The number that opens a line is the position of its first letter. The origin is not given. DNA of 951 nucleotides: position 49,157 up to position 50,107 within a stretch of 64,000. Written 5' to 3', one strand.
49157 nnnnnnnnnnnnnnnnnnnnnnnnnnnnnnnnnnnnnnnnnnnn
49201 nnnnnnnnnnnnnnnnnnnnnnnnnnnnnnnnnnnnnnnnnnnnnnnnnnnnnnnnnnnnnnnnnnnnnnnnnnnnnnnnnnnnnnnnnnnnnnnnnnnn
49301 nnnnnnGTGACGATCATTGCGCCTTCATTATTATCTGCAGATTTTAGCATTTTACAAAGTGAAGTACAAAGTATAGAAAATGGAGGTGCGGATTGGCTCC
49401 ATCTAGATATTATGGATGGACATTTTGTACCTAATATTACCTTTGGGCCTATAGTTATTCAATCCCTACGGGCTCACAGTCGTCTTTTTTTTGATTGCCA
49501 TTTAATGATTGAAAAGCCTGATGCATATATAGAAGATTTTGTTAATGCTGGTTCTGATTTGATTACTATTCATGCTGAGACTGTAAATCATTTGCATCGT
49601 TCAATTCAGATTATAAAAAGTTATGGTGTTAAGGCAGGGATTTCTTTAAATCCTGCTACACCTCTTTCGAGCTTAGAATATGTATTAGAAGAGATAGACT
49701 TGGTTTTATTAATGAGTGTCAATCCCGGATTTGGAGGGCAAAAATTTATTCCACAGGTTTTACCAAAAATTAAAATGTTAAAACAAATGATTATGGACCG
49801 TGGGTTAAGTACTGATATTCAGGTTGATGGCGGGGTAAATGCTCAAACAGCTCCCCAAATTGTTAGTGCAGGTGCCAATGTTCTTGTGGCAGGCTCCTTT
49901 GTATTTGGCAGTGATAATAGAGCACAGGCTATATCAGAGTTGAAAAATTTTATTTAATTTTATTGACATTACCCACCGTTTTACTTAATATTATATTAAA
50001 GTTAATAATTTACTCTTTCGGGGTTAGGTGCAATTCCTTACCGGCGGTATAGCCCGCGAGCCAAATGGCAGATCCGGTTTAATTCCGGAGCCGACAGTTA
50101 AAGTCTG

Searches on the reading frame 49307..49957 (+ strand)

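Call 69: search_protein_families(library=pfam, proteins=[window:49307-49957:+], max_evalue=0.001)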
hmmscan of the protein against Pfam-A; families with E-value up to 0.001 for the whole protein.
window:49307-49957:+ (216 aa): 1 family
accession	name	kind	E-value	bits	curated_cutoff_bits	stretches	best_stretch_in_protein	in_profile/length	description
PF00834.25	Ribul_P_3_epim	-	1.6e-85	286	21.1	1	4-200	2-198/198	Ribulose-phosphate 3 epimerase family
